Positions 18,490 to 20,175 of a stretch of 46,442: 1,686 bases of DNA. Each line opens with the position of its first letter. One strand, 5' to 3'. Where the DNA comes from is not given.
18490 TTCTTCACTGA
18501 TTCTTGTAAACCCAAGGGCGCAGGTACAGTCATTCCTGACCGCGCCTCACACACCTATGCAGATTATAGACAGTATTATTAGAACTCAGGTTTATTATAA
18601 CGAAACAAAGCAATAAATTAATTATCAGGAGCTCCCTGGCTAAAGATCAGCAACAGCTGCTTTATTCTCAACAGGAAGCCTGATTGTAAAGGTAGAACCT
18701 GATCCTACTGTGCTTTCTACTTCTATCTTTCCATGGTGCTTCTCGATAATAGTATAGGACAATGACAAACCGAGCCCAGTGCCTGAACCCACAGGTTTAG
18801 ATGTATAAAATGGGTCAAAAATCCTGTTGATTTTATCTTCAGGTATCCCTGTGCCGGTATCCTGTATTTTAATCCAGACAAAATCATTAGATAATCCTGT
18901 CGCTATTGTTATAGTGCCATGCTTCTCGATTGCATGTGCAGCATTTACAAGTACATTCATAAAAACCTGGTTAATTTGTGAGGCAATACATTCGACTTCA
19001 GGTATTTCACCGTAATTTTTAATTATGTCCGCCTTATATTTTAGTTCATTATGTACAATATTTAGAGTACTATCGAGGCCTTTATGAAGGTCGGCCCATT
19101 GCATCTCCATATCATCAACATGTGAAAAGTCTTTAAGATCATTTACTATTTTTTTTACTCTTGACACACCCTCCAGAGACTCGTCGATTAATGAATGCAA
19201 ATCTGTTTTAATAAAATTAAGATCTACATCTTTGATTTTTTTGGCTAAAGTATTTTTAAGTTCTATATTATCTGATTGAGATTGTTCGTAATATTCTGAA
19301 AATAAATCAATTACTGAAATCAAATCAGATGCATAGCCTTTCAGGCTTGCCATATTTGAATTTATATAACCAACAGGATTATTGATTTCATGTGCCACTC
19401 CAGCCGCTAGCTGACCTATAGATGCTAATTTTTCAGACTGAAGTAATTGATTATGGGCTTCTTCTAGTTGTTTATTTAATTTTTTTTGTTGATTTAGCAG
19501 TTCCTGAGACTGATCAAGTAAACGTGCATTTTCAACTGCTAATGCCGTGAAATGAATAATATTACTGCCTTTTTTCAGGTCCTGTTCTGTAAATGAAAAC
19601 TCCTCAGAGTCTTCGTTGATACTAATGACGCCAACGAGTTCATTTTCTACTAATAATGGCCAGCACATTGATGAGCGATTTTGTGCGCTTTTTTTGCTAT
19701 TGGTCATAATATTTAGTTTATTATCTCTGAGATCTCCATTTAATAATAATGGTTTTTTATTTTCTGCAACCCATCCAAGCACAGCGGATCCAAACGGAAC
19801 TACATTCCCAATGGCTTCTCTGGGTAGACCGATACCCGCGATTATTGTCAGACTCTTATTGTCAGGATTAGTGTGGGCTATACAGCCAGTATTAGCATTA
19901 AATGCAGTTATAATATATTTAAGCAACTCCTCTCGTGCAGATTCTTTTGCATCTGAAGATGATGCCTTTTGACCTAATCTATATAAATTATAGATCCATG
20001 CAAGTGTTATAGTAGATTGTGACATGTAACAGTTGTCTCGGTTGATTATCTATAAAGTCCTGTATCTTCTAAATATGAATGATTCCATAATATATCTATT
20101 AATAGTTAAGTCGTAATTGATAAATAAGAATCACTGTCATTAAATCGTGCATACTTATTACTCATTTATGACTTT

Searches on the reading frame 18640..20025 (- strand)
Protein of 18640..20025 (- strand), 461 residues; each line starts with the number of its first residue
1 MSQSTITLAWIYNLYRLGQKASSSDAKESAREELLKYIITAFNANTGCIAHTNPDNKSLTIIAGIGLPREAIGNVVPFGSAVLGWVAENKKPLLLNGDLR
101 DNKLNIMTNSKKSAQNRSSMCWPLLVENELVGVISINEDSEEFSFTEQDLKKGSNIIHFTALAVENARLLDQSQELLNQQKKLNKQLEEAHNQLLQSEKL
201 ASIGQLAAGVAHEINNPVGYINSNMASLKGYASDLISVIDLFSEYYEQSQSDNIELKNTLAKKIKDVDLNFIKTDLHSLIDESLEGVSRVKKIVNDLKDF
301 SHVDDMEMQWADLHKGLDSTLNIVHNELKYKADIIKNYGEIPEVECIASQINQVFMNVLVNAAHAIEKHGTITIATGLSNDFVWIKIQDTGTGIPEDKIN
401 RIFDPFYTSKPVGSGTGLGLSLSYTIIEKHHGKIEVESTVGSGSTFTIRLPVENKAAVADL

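Call 3: search_protein_families(library=pfam, proteins=[window:18640-20025:-], max_evalue=0.01)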
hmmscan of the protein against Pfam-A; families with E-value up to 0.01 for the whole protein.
window:18640-20025:- (461 aa): 6 families
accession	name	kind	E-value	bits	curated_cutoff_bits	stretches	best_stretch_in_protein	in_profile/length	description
PF02518.31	HATPase_c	-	1.3e-26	93.7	26.4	1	349-453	4-110/111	Histidine kinase-, DNA gyrase B-, and HSP90-like ATPase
PF13185.12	GAF_2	-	5.4e-09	36.8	28.6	1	33-164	10-135/136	GAF domain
PF01590.32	GAF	-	3.8e-06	27.9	22.4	1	61-150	35-119/133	GAF domain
PF00512.31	HisKA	-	4e-05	24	26.9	0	204-228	3-27/66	His Kinase A (phospho-acceptor) domain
PF14501.12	HATPase_c_5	-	0.00018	21.8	22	1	351-438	6-90/102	GHKL domain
PF13492.12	GAF_3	-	0.0028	18.5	27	1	33-151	8-114/129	GAF domain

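Call 47: search_protein_families(library=ncbifam, proteins=[window:18640-20025:-], max_evalue=0.001)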
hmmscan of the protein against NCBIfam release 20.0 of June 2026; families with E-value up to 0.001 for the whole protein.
window:18640-20025:- (461 aa): 84 families (the best 25 are shown)
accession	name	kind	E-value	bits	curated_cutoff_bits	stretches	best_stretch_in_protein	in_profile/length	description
NF038348.1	T2SS_HK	subfamily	1.1e-114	383.9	450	1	178-452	302-573/574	histidine kinase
NF008468.0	PRK11360.1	equivalog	1.2e-56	192.4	646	2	284-456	438-612/616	two-component system sensor histidine kinase AtoS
NF052574.1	HisKinEspCMyxo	equivalog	7.7e-50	169.8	1200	2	273-455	453-640/785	serine histidine kinase EspC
NF052573.1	HisKinEspAMyxo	equivalog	1.5e-47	162.1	1400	1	191-455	372-614/755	serine histidine kinase EspA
NF007688.0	PRK10364.1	equivalog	7.8e-46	156.8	479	2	284-454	283-453/460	two-component system sensor histidine kinase ZraS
NF010411.0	PRK13837.1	equivalog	7.8e-39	133.3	647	2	279-459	488-682/828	two-component system VirA-like sensor kinase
NF046026.1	HisKinCckACaul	equivalog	4e-33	114.5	1000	2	288-459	349-539/678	cell cycle histidine kinase CckA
NF046044.1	PnpS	equivalog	6.6e-32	111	400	1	288-451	218-390/390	two-component system histidine kinase PnpS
NF046020.1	HisKinCckABruc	equivalog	4.5e-31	107.5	1000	1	340-455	580-710/868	cell cycle histidine kinase CckA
NF047497.1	HK_LIC_12097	equivalog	1e-30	106.7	500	2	260-452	175-366/367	LIC_12097 family sensor histidine kinase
NF047794.1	HisKinPtgB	equivalog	1.1e-28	99.9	1000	2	280-442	483-645/656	two-component system sensor histidine kinase PgtB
NF053867.1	SprKinKinDBac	equivalog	2.6e-27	95.4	775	1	286-454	330-499/500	sporulation kinase KinD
NF041735.1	hist_kin_RppB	equivalog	5.1e-27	94.7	400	1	288-451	264-438/438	two-component system sensor histidine kinase RppB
NF033092.0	HK_WalK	equivalog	1.6e-26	93.1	725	1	287-452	419-594/594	cell wall metabolism sensor histidine kinase WalK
NF047874.1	MASE3_PAS_HK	subfamily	1.9e-26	93.1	560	1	344-454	513-627/655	MASE3 domain-containing sensor histidine kinase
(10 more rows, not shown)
